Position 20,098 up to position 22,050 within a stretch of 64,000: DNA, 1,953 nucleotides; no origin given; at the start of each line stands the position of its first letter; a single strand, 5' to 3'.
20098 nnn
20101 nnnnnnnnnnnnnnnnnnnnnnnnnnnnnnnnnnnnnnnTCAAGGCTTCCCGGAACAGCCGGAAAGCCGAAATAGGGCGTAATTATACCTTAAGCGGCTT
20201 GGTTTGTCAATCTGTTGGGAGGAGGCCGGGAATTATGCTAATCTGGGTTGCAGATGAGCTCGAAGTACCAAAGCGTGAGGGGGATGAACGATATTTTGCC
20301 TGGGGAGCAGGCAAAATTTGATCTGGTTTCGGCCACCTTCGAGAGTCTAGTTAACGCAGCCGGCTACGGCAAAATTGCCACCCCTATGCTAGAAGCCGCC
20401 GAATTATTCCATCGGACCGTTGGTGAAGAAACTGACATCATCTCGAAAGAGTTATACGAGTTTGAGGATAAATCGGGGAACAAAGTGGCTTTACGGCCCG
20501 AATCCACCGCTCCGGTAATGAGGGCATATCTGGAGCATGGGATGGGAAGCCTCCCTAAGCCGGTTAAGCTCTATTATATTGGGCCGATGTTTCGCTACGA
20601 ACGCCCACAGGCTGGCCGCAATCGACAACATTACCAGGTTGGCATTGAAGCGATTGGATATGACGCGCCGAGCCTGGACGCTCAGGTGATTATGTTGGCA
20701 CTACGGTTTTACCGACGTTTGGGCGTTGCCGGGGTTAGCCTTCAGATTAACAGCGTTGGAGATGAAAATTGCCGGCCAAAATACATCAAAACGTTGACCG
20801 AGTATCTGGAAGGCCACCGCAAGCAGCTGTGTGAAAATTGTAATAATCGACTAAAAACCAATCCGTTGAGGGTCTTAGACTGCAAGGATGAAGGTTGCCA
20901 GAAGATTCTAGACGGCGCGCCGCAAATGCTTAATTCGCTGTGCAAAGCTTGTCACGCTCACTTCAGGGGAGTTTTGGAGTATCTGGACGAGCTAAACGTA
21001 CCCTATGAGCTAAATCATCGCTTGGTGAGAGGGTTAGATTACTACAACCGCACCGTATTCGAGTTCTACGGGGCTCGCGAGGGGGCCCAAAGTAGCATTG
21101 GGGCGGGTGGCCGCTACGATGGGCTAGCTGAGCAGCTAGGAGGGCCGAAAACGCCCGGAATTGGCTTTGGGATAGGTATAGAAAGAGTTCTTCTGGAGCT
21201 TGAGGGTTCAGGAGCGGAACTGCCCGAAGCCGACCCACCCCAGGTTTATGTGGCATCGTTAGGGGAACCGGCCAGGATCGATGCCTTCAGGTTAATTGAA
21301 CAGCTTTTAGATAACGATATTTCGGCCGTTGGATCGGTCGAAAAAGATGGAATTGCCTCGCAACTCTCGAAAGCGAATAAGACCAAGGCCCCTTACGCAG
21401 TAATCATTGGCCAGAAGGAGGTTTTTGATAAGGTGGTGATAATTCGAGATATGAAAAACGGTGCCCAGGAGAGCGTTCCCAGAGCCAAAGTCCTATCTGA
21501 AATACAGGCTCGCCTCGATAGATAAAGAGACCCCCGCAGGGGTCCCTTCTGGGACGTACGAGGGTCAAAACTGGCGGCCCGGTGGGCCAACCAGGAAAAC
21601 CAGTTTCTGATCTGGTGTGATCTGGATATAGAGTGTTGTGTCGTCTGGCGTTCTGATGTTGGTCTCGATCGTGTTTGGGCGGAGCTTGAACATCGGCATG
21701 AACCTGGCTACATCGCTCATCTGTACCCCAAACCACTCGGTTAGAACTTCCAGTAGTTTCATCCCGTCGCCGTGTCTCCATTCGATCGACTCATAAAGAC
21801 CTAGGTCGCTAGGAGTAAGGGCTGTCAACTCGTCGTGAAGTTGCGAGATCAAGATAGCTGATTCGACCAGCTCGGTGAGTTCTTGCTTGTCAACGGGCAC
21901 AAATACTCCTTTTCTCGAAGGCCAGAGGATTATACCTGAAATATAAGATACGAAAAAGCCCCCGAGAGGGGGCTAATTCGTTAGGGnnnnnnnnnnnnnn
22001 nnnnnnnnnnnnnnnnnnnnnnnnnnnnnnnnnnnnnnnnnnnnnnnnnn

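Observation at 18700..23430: GC-rich mosaic block: GH1 beta-glucosidase, actinobacterial-type Rpf-like transglycosylase and hypothetical genes between housekeeping genes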

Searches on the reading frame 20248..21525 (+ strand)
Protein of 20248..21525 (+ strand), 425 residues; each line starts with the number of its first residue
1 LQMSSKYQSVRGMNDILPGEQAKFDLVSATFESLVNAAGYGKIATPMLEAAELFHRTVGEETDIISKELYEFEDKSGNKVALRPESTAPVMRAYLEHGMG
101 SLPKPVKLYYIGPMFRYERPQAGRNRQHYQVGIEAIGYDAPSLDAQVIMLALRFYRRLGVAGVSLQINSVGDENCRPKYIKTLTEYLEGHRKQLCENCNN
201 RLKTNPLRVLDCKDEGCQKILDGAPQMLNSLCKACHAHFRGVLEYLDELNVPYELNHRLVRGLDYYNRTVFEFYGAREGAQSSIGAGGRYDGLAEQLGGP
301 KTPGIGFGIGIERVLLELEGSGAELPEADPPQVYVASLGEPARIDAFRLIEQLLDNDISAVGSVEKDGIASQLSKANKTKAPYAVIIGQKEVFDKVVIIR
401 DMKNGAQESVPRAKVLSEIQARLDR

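Call 5: search_protein_families(library=pfam, proteins=[window:20248-21525:+], max_evalue=0.01)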
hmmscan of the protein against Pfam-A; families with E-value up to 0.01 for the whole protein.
window:20248-21525:+ (425 aa): 3 families
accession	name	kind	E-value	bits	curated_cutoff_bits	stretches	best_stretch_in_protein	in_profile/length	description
PF13393.11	tRNA-synt_His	-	3.4e-46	158.3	25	1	12-314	1-308/308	Histidyl-tRNA synthetase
PF00587.30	tRNA-synt_2b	-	3.7e-15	56.9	29.3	1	70-315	1-172/179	tRNA synthetase class II core domain (G, H, P, S and T)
PF03129.25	HGTP_anticodon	-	5.8e-13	49.3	21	1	332-421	1-93/94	Anticodon binding domain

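Call 10: find_related_loci(query=window:20248-21525:+, collection=genome_contigs, flank=10000)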
Query window:20248-21525:+ (425 aa) in genome_contigs; peptide patterns used: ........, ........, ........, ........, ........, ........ (x = any residue, [..] = any of these).
41 stretches matched a pattern; 4 encode a relative of the query (tblastn E <= 1e-3); 4 distinct loci.
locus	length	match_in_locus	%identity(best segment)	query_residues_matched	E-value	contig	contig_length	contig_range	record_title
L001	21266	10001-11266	87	4-425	0e+0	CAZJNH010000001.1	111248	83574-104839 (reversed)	MAG TPA_asm: uncultured Candidatus Saccharibacteria bacterium isolate SRP200132_co1_169 genome assembly, contig: NODE_17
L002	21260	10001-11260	47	5-424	2e-134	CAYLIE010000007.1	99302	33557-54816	MAG TPA_asm: uncultured Anaerolineales bacterium isolate binchicken_co294_77 genome assembly, contig: NODE_391_length_99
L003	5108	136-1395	47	5-424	2e-135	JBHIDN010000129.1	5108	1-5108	MAG: Anaerolineae bacterium isolate b3.sp3_bin.49 NODE_7305_length_5108_cov_6.355828, whole genome shotgun sequence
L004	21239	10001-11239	46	5-419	8e-124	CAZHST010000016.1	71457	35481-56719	MAG TPA_asm: uncultured bacterium isolate binchicken_co30_163 genome assembly, contig: NODE_421_length_71457_cov_18.8480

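Call 24: search_protein_families(library=pfam, proteins=[L001:6992-9145:+, L001:9189-9860:-, L001:11344-11712:-, L001:12551-12871:+, L001:12970-13401:+], max_evalue=0.01)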
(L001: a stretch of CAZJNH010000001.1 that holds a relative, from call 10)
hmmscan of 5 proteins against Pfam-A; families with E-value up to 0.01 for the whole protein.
L001:6992-9145:+ (717 aa): 8 families
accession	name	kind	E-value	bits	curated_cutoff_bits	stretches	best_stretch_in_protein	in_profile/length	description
PF13328.12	HD_4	-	9.4e-51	172.1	27.2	1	24-179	1-155/156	HD domain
PF04607.23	RelA_SpoT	-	1.6e-35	122.2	27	1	240-347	1-110/113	Region found in RelA / SpoT proteins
PF02824.27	TGS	-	1.2e-18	67.3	22.2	1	399-457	1-59/60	TGS domain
PF13291.12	ACT_4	-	1.7e-16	61.1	27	1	639-715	3-80/80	ACT domain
PF01966.28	HD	-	1.6e-09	38.5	22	1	44-147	2-115/116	HD domain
PF19296.4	RelA_AH_RIS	-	7.8e-06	26.5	23.8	1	472-584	4-111/185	RelA/SpoT, AH and RIS domains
PF01842.31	ACT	-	0.0012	19.1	27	1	644-706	2-63/66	ACT domain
PF22629.2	ACT_AHAS_ss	-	0.0022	18.5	27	0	645-710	1-65/67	AHAS small subunit-like ACT domain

L001:9189-9860:- (223 aa): 0 families

L001:11344-11712:- (122 aa): 0 families

L001:12551-12871:+ (106 aa): 0 families

L001:12970-13401:+ (143 aa): 0 families

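Call 33: find_related_loci(query=window:20248-21525:+, collection=metagenome_contigs, flank=10000)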
Query window:20248-21525:+ (425 aa) in metagenome_contigs; peptide patterns used: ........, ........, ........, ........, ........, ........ (x = any residue, [..] = any of these).
57 stretches matched a pattern; 4 encode a relative of the query (tblastn E <= 1e-3); 4 distinct loci.
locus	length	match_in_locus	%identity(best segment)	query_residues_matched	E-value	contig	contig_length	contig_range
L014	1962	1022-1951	55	7-316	1e-126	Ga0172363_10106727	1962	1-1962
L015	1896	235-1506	41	9-410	2e-109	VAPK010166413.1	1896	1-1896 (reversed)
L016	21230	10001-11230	39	7-420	6e-96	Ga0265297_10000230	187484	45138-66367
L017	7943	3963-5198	33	11-423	1e-79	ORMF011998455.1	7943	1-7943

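Call 56: search_protein_families(library=phrogs, proteins=[L001:11344-11712:-, L001:9189-9860:-], max_evalue=0.01)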
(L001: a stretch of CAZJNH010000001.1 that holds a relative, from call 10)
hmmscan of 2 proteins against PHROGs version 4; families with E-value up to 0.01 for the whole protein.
L001:11344-11712:- (122 aa): 0 families

L001:9189-9860:- (223 aa): 0 families

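Call 65: search_protein_families(library=ncbifam, proteins=[L001:9189-9860:-], max_evalue=0.001)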
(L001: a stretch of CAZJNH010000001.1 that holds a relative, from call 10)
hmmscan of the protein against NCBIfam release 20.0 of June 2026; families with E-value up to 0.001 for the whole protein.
L001:9189-9860:- (223 aa): 0 families

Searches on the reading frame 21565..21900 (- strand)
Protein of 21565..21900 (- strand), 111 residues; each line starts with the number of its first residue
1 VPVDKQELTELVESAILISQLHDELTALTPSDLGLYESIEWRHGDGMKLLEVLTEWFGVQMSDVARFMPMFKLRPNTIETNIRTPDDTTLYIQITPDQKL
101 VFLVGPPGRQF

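Call 5: search_protein_families(library=pfam, proteins=[window:21565-21900:-], max_evalue=0.01)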
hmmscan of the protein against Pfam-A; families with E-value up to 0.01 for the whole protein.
window:21565-21900:- (111 aa): 0 families

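Call 39: find_homologous_proteins(query=window:21565-21900:-, max_evalue=0.01)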
Query window:21565-21900:- (111 aa): 1 proteins with E <= 0.01 among 7 candidates.
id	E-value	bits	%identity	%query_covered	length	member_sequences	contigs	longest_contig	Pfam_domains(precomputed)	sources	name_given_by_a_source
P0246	1.3e-67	243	100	100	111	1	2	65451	-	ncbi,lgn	-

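Call 48: search_protein_representatives(protein=window:21565-21900:-)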
Query: 111 residues. Proteins with E-value up to 0.001 (for the whole library): 8; up to 1e-10: 1; up to 1e-30: 1. The best 8 are listed.
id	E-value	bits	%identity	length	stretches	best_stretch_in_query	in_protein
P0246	4.1e-68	242.6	100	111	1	1-111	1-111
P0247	3.3e-09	53.0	35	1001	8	70-99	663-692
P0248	2.4e-05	40.6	44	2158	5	4-38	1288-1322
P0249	8.9e-05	38.7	30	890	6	70-103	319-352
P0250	2.8e-04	37.1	31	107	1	7-111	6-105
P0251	4.3e-04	36.6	49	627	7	19-38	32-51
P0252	7.3e-04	35.8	33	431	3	71-103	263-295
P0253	1.0e-03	35.4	32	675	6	70-100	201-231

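Call 54: find_encoding_contigs(protein=P0246, flank=10000, max_places=4)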
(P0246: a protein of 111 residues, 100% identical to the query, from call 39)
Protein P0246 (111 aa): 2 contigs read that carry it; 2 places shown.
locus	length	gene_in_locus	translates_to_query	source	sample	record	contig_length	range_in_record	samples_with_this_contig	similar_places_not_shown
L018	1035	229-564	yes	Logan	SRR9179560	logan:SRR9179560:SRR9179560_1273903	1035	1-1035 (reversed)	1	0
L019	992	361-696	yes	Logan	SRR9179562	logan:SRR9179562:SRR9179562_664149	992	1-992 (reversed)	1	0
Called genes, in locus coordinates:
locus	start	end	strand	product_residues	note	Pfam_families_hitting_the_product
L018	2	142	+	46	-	?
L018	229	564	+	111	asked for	-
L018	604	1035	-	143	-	?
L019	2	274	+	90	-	?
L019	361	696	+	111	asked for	-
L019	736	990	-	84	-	?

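Call 56: search_protein_families(library=phrogs, proteins=[window:21565-21900:-], max_evalue=0.01)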
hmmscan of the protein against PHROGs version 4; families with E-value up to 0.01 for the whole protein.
window:21565-21900:- (111 aa): 0 families

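Call 65: search_protein_families(library=ncbifam, proteins=[window:21565-21900:-], max_evalue=0.001)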
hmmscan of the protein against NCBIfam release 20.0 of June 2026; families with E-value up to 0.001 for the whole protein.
window:21565-21900:- (111 aa): 0 families

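Call 76: predict_structure(protein=window:21565-21900:-)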
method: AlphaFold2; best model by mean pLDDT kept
length: 111 residues; sequences in the alignment: 1
mean_pLDDT: 52.8   pTM: 0.39
mean pLDDT of the five models: 52.8, 51.1, 48.3, 46.9, 42.2
residues with pLDDT >= 90: 0; 70-90: 0; 50-70: 68; < 50: 43
segments of 3 or more residues with pLDDT < 50: 1-3, 7-38, 73-77
pLDDT, mean of each block of 10 residues (from residue 1): 43 32 39 46 57 65 59 51 66 62 63 51
secondary structure, 60 per line:
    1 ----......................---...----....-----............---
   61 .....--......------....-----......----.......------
elements in order: H5-26 E37-40 H46-57 H61-65 H68-73 E80-83 E89-94 E99-105
